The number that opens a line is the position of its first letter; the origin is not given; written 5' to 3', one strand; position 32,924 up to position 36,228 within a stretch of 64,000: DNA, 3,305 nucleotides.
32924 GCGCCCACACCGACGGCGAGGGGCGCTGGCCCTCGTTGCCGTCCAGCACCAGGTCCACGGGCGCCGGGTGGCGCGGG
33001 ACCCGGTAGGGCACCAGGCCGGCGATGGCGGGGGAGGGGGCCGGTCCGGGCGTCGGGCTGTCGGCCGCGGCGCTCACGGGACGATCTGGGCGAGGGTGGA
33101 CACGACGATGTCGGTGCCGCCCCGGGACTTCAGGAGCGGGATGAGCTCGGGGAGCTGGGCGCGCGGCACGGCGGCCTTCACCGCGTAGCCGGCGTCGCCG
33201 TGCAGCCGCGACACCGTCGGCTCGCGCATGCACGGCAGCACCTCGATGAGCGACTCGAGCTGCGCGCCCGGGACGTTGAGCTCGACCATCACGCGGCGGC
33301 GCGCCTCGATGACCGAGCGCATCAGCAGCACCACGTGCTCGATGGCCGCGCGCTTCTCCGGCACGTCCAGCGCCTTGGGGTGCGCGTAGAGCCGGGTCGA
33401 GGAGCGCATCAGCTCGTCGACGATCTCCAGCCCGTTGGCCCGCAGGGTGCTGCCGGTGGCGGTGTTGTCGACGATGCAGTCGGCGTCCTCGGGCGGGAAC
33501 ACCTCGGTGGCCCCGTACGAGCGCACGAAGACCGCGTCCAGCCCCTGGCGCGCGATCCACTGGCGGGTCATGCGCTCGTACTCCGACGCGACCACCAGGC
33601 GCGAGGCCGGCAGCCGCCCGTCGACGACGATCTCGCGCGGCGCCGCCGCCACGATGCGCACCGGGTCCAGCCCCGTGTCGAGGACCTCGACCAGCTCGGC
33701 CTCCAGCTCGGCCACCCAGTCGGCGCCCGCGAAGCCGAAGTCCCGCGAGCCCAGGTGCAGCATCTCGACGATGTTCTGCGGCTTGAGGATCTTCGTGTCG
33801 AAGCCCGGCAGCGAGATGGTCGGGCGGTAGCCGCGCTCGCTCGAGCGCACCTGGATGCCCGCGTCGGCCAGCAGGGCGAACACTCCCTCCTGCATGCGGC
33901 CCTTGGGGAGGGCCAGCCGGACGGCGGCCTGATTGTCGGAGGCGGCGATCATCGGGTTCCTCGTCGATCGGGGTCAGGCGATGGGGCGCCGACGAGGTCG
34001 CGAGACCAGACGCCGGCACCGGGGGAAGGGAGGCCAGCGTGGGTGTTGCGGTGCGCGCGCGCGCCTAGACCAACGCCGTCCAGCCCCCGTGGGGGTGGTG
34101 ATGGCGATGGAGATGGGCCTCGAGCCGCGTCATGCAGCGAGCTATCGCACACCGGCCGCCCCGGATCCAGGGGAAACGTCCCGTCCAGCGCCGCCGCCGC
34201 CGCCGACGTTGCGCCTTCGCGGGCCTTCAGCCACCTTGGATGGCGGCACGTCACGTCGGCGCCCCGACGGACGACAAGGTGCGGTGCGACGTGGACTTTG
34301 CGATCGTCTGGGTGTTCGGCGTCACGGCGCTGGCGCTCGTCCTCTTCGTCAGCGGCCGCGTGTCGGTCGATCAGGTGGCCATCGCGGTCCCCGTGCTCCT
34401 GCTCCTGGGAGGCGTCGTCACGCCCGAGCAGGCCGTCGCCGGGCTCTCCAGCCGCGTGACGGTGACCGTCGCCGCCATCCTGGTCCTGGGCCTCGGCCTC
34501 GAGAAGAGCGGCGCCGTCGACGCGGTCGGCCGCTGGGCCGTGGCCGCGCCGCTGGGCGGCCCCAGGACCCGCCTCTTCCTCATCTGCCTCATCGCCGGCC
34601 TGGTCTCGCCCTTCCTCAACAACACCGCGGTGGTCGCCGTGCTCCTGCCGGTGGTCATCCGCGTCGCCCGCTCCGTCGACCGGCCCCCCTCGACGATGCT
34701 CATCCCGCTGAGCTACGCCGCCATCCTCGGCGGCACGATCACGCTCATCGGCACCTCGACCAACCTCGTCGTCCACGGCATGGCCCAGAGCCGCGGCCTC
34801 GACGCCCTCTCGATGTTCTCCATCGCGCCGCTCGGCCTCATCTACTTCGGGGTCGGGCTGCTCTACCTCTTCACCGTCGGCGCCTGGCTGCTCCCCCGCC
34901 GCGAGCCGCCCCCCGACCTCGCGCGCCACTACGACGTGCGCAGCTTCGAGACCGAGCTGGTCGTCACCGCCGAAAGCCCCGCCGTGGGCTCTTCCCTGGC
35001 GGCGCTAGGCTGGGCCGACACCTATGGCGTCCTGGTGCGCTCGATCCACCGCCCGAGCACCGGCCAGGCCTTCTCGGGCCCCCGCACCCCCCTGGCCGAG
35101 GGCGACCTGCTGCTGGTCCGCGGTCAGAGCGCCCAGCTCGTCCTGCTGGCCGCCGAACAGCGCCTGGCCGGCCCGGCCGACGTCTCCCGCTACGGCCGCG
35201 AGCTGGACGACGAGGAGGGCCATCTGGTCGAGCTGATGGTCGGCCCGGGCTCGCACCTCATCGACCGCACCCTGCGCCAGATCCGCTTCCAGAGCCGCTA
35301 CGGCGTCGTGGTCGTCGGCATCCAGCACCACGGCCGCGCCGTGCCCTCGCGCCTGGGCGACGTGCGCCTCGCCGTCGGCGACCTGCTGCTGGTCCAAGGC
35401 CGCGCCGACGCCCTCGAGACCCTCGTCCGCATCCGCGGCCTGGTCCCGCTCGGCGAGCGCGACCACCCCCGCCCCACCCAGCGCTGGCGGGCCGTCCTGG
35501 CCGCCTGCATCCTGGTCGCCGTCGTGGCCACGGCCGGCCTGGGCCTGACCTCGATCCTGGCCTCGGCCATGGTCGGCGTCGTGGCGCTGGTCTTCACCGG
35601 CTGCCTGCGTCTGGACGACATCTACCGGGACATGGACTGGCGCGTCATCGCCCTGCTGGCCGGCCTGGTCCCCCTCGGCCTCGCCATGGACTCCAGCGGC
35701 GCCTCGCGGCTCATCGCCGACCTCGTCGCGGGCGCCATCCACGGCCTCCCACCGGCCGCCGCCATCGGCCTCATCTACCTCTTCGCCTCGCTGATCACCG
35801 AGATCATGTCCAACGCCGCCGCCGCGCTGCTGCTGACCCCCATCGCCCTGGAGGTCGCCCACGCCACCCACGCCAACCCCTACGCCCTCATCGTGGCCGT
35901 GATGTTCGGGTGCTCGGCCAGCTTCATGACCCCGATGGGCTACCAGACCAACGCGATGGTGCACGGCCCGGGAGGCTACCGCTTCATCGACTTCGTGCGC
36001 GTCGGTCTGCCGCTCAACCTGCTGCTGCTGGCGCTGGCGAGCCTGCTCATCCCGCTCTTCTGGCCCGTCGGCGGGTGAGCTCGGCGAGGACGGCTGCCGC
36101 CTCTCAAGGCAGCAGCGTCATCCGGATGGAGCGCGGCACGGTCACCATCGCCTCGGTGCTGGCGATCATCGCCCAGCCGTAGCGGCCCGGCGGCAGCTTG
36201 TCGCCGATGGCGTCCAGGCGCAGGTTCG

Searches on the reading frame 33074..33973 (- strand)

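Call 56: search_protein_families(library=pfam, proteins=[window:33074-33973:-], max_evalue=0.0001)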
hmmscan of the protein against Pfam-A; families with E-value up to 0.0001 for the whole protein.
window:33074-33973:- (299 aa): 2 families
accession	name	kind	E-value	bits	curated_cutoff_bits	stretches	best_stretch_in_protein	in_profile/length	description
PF01634.23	HisG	-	3.8e-33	115.1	25.5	1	64-216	1-154/158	ATP phosphoribosyltransferase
PF08029.16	HisG_C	-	3.3e-19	69.2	23.5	1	224-294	1-71/73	HisG, C-terminal domain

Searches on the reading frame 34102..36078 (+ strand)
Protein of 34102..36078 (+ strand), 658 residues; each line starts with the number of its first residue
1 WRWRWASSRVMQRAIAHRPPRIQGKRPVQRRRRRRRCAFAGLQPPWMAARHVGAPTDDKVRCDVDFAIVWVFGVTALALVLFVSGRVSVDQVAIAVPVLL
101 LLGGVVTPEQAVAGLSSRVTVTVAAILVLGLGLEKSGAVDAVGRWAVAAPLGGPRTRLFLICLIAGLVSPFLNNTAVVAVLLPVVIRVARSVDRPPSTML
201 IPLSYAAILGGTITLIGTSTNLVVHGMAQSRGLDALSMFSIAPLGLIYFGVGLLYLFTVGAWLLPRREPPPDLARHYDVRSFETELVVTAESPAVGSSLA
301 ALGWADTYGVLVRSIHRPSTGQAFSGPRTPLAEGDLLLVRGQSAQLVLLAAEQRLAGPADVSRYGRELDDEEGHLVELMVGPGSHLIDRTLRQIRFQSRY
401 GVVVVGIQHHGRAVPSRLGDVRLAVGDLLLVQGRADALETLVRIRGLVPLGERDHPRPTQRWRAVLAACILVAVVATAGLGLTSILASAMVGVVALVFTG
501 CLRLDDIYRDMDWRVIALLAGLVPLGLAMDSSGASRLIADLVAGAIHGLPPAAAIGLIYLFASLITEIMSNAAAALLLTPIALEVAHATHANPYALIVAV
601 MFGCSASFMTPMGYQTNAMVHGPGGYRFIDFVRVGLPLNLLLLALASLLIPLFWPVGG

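Call 56: search_protein_families(library=pfam, proteins=[window:34102-36078:+], max_evalue=0.0001)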
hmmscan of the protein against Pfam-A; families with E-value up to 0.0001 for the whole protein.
window:34102-36078:+ (658 aa): 4 families
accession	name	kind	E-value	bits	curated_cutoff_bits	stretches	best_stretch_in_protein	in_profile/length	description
PF03600.22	CitMHS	-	2.3e-80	270.7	31.9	2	79-600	1-335/336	Citrate transporter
PF02080.26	TrkA_C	-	2.3e-25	88.7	27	2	375-444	1-69/71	TrkA-C domain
PF00939.25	Na_sulph_symp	-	3.4e-21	76.2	27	2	488-655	296-467/472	Sodium:sulfate symporter transmembrane region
PF16980.11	CitMHS_2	-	7.8e-05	21.9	25.7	1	108-241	295-428/448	Putative citrate transport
